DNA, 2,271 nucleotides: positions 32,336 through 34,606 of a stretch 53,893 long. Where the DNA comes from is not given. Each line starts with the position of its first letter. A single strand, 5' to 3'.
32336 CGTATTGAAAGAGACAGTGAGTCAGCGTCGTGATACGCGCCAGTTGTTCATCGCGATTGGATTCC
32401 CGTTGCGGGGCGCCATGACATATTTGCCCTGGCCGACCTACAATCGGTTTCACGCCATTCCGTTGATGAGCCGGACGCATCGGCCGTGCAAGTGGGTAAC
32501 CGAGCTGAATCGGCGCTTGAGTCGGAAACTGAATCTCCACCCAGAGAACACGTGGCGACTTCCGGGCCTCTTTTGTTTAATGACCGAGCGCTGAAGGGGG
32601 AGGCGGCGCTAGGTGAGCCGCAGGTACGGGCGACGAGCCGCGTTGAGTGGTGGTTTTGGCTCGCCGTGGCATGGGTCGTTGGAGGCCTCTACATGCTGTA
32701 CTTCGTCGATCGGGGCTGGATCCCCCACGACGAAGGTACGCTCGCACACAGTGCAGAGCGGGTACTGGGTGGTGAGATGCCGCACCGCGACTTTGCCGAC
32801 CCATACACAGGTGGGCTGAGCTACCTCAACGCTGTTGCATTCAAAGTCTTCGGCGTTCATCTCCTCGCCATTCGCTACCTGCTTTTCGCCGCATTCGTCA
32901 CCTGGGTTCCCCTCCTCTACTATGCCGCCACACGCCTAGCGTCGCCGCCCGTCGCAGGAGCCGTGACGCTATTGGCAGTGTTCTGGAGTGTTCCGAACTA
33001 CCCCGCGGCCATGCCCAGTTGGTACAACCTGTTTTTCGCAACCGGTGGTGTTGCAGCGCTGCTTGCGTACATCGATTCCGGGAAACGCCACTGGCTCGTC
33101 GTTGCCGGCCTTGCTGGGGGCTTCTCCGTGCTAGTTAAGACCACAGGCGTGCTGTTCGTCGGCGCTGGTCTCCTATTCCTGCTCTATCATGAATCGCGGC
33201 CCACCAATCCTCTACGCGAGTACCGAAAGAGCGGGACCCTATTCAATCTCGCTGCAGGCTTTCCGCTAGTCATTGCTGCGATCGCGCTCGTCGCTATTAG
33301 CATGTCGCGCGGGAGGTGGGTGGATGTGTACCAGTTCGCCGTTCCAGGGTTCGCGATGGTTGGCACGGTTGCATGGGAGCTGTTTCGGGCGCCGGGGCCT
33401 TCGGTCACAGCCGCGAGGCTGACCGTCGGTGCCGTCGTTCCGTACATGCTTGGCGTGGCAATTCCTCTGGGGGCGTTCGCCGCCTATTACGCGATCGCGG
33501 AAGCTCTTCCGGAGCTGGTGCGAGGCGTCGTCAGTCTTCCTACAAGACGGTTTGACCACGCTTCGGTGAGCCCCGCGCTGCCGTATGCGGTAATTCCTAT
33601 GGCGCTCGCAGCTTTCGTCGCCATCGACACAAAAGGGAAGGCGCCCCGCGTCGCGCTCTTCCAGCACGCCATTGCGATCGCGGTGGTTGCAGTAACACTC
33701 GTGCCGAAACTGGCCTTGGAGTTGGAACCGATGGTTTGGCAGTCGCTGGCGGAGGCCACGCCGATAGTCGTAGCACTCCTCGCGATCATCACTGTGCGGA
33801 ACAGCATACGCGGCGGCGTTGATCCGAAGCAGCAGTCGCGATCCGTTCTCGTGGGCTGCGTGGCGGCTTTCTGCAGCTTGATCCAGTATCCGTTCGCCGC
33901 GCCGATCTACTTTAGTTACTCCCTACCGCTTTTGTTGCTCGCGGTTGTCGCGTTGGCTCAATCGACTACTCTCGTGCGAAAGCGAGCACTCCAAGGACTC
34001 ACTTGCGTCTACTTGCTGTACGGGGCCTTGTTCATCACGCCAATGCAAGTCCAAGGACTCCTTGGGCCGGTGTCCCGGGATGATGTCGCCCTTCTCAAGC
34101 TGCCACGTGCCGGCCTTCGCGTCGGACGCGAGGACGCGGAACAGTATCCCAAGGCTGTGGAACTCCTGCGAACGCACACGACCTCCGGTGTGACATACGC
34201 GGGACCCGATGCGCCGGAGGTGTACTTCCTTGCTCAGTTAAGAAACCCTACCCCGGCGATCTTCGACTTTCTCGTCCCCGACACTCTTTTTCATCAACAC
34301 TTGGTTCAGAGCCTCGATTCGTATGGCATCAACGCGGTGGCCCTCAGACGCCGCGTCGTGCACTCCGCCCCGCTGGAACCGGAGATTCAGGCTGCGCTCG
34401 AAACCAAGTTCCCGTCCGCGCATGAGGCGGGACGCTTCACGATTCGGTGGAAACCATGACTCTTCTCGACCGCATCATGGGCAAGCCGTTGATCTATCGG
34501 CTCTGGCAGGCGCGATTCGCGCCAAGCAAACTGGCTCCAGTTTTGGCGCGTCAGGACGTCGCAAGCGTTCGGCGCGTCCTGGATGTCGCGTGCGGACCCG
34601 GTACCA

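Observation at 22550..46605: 24-kb lipid-carrier-dependent extracytoplasmic glycosylation supercluster with no Wzx/Wzy/ABC exporter or initiating transferase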

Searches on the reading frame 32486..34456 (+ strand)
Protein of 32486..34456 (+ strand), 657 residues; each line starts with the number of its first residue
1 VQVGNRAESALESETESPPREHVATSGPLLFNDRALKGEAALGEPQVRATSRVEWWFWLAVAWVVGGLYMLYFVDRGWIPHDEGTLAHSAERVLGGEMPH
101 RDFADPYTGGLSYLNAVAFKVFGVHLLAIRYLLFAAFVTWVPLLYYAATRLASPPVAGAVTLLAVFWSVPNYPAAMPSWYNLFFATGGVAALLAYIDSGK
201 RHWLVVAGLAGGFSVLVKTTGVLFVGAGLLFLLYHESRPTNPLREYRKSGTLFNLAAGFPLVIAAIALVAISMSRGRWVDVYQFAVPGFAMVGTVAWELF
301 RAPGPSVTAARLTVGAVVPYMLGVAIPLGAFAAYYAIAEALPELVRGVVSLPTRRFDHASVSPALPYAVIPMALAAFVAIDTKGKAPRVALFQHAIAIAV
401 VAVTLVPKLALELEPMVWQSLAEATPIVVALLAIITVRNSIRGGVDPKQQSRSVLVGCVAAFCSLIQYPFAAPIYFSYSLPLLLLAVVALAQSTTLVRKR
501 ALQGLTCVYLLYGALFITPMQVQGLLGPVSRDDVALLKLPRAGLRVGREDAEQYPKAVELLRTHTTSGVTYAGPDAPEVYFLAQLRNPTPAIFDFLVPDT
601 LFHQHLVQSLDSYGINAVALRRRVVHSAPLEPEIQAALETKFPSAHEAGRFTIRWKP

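Call 5: search_protein_families(library=pfam, proteins=[window:32486-34456:+], max_evalue=0.01)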
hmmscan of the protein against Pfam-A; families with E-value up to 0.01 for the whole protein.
window:32486-34456:+ (657 aa): 1 family
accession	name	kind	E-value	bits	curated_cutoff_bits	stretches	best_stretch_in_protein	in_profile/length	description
PF13231.12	PMT_2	-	1.6e-05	25.6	26.1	1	112-237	7-134/160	Dolichyl-phosphate-mannose-protein mannosyltransferase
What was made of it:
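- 32486..34459 (+): C2 GT-C (PMT_2-like) with a roughly 150-aa C-terminal periplasmic domain. PMT_2 at 25.6 bits against a 26.1 cut-off (call 5).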

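Call 12: search_protein_families(library=ncbifam, proteins=[window:32486-34456:+], max_evalue=0.1)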
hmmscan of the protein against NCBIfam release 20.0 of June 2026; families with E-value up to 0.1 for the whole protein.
window:32486-34456:+ (657 aa): 0 families

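Call 28: search_solved_structures(query=window:32486-34456:+, max_evalue=10)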
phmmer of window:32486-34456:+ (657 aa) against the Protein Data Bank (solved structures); distinct sequences matched with E-value up to 10: 0.

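Call 80: find_related_loci(query=window:32486-34456:+, collection=metagenome_contigs, flank=6000)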
Query window:32486-34456:+ (657 aa) in metagenome_contigs; peptide patterns used: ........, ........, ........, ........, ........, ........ (x = any residue, [..] = any of these).
556 stretches matched a pattern; 523 encode a relative of the query (tblastn E <= 1e-3); the best 80 are kept; 80 distinct loci.
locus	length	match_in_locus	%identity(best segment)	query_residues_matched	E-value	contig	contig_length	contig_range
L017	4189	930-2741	55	50-656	0e+0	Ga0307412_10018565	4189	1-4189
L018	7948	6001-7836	45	52-656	1e-151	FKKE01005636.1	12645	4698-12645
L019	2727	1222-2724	50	33-535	5e-139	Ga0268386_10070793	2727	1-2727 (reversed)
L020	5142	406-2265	42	40-656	4e-127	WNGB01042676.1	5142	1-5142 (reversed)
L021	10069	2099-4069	40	3-656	2e-121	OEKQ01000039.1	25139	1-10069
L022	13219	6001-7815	40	56-656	2e-119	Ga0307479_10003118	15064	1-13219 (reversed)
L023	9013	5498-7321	40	51-656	2e-116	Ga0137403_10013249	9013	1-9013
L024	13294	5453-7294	40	44-656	4e-116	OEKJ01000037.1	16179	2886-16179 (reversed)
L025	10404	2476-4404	38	13-656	9e-116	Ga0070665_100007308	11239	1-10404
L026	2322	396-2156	40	55-657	3e-121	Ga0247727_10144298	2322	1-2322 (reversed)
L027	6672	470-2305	40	48-656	2e-114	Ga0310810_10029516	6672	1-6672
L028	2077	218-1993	41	55-657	2e-120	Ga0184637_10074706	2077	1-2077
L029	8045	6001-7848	40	41-656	2e-112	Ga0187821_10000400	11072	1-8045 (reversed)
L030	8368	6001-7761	40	55-657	6e-112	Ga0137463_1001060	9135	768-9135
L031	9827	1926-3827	38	36-656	1e-111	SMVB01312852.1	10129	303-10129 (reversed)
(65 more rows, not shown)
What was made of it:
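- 32486..34459 (+): 523 relatives in metagenome contigs (call 80).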

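Call 86: search_protein_families(library=pfam, alignment_id=A6, max_evalue=0.01)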
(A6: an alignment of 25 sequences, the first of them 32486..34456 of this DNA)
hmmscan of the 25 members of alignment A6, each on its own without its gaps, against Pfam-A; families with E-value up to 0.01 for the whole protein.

A. member 1, window:32486-34456:+ (657 aa): 1 family
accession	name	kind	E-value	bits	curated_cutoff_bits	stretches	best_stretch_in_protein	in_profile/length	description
PF13231.12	PMT_2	-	1.6e-05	25.6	26.1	1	112-237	7-134/160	Dolichyl-phosphate-mannose-protein mannosyltransferase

B. families by the number of members that match (of 25 scanned): 1 family
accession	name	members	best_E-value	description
PF13231.12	PMT_2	18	1.2e-06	Dolichyl-phosphate-mannose-protein mannosyltransferase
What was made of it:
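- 32486..34459 (+): 18 of 25 relatives hit PMT_2 and no other family (call 86).
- On Pfam PMT_2 (PF13231; ArnT/PMT-like GT-C): C2 scores 25.6 bits; 18 of 25 relatives hit at E<=0.01 (calls 5, 86).
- PMT_2-like enzymes include protein O-mannosyltransferases (calls 5, 86).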

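Call 87: search_solved_structures(query=A6, max_evalue=1)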
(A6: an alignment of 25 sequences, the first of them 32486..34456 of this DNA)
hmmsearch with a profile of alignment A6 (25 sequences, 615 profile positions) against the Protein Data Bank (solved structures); distinct sequences matched with E-value up to 1: 0.
